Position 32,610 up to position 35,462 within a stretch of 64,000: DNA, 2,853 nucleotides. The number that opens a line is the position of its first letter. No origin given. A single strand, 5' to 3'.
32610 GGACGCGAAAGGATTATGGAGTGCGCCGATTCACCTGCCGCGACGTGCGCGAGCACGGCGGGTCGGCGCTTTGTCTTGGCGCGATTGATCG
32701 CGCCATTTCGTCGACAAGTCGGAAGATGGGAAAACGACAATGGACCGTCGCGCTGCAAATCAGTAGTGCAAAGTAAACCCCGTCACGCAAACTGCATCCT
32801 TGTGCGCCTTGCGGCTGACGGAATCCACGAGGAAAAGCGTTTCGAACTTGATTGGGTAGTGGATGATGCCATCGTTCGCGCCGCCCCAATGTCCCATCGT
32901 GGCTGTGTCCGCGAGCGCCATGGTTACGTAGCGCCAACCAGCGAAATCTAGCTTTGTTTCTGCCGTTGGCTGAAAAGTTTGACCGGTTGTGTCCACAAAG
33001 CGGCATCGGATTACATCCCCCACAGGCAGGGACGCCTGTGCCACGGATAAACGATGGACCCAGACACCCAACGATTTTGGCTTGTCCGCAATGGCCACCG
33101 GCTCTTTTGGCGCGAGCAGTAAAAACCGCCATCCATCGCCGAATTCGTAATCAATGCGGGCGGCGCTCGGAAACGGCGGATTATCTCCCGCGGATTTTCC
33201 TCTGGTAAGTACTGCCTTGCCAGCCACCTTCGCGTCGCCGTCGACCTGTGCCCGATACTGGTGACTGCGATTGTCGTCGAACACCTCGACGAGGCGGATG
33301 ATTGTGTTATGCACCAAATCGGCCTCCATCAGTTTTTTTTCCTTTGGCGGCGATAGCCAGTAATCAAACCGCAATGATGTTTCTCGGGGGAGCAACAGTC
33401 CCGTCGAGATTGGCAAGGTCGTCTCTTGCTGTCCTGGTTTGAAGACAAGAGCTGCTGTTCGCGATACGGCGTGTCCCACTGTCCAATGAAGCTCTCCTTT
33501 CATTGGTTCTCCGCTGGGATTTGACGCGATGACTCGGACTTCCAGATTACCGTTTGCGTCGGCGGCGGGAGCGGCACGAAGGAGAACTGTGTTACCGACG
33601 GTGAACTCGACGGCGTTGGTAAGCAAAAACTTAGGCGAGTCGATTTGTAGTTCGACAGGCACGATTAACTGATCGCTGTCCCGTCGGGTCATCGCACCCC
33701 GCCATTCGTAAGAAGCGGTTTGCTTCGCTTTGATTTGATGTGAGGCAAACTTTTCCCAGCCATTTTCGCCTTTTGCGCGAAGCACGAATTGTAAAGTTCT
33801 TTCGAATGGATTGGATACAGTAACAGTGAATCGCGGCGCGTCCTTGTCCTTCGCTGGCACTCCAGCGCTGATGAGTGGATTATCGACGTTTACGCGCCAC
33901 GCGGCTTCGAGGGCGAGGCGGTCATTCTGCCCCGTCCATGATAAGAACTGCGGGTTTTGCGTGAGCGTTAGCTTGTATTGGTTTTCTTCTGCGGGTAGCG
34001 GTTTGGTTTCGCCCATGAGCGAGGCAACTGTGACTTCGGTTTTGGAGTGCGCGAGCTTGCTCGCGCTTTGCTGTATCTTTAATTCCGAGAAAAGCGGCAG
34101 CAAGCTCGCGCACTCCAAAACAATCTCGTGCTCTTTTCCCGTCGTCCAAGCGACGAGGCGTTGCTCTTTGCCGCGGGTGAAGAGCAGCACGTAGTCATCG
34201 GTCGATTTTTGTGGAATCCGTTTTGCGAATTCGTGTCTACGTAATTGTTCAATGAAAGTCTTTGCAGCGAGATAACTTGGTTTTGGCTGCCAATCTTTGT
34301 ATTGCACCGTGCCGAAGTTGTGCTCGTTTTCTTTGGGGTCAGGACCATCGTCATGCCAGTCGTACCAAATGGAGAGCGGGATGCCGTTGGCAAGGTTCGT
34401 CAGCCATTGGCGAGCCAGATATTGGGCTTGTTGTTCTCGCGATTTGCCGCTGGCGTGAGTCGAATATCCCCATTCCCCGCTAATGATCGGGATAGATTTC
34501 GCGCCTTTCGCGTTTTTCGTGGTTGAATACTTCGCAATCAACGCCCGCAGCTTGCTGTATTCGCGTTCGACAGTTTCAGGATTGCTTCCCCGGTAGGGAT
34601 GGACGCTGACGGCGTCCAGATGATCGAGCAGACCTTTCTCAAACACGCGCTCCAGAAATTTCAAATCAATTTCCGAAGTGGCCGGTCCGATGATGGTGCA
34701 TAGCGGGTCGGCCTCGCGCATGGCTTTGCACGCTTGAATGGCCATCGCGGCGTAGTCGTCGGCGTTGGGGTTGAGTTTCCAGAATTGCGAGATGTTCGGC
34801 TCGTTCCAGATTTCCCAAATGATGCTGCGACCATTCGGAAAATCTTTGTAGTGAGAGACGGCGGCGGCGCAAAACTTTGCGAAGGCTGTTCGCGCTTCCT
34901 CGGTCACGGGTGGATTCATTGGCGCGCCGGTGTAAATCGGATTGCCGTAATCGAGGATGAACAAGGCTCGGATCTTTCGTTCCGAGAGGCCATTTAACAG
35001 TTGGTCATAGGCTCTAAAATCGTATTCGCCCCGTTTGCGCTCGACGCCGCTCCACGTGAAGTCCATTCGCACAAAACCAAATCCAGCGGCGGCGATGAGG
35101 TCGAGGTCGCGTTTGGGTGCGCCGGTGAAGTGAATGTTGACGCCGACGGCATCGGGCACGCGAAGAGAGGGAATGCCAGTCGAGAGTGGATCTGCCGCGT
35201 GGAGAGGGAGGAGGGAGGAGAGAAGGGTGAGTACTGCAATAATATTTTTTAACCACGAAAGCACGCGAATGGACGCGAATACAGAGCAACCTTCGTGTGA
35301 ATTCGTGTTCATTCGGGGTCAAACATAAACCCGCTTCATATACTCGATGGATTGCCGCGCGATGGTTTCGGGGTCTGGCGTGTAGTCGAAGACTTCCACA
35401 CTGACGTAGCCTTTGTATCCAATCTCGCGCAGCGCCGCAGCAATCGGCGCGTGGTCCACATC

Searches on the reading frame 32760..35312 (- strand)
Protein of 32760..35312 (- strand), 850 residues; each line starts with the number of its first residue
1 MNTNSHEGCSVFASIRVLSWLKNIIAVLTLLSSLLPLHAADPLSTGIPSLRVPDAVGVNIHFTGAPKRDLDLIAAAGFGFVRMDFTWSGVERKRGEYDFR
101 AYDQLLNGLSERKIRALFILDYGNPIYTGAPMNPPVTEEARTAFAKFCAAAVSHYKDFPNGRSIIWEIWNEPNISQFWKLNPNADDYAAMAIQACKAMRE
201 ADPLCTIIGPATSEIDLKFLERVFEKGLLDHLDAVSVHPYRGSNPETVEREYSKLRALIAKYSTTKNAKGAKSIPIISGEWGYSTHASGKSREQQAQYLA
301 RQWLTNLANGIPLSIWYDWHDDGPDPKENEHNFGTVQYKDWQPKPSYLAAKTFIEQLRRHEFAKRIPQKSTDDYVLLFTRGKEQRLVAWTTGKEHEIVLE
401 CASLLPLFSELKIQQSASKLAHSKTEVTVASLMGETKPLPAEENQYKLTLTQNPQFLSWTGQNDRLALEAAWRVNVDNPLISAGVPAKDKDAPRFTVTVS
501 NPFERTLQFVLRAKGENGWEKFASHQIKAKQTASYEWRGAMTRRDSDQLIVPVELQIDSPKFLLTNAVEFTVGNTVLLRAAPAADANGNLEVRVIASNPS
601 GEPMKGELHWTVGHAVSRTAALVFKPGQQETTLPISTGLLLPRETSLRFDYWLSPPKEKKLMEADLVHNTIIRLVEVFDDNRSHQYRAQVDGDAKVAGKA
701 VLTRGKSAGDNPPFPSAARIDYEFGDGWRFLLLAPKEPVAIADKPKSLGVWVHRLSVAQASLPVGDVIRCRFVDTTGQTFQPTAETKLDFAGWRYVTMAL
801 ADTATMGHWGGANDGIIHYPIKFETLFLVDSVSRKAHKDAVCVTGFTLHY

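Call 12: search_protein_families(library=pfam, proteins=[window:32760-35312:-])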
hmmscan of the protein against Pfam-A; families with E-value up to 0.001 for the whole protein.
window:32760-35312:- (850 aa): 2 families
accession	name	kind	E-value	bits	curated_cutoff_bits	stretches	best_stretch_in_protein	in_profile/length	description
PF00150.24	Cellulase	-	1.2e-15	58.2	23.5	1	67-316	24-266/272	Cellulase (glycosyl hydrolase family 5)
PF01229.23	Glyco_hydro_39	-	2e-05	24.1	26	1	166-281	152-271/472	Glycosyl hydrolases family 39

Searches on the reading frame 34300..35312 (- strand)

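Call 76: search_solved_structures(query=window:34300-35312:-, max_evalue=0.001, show_alignments=2)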
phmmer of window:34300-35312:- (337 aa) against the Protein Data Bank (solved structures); distinct sequences matched with E-value up to 0.001: 11.
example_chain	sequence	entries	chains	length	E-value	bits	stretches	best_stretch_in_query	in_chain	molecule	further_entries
5jvk_A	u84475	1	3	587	5.5e-19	71.5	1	68-336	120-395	Uncharacterized protein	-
4zn2_A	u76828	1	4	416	1.4e-15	60.3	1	54-291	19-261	PslG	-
5bx9_A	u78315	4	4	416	1.4e-15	60.3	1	54-291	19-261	PslG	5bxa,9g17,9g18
2bs9_A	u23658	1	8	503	7.9e-06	28.2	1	148-251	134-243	BETA-XYLOSIDASE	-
1w91_A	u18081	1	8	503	7.9e-06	28.2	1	148-251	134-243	BETA-XYLOSIDASE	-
2bfg_A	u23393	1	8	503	5.4e-05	25.5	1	148-251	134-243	BETA-XYLOSIDASE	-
4m29_A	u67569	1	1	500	0.00028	23.2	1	162-240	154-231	Beta-xylosidase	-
4ekj_A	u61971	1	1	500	0.00028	23.2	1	162-240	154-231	Beta-xylosidase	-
8i0x_B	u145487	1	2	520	0.00059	22.1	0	96-214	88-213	Glycoside hydrolase family 39 beta-xylosidase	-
8i0j_A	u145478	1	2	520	0.00059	22.1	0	96-214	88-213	Glycoside hydrolase family 39 beta-xylosidase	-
6uqj_A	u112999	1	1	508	0.00073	21.8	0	161-215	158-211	Beta-xylosidase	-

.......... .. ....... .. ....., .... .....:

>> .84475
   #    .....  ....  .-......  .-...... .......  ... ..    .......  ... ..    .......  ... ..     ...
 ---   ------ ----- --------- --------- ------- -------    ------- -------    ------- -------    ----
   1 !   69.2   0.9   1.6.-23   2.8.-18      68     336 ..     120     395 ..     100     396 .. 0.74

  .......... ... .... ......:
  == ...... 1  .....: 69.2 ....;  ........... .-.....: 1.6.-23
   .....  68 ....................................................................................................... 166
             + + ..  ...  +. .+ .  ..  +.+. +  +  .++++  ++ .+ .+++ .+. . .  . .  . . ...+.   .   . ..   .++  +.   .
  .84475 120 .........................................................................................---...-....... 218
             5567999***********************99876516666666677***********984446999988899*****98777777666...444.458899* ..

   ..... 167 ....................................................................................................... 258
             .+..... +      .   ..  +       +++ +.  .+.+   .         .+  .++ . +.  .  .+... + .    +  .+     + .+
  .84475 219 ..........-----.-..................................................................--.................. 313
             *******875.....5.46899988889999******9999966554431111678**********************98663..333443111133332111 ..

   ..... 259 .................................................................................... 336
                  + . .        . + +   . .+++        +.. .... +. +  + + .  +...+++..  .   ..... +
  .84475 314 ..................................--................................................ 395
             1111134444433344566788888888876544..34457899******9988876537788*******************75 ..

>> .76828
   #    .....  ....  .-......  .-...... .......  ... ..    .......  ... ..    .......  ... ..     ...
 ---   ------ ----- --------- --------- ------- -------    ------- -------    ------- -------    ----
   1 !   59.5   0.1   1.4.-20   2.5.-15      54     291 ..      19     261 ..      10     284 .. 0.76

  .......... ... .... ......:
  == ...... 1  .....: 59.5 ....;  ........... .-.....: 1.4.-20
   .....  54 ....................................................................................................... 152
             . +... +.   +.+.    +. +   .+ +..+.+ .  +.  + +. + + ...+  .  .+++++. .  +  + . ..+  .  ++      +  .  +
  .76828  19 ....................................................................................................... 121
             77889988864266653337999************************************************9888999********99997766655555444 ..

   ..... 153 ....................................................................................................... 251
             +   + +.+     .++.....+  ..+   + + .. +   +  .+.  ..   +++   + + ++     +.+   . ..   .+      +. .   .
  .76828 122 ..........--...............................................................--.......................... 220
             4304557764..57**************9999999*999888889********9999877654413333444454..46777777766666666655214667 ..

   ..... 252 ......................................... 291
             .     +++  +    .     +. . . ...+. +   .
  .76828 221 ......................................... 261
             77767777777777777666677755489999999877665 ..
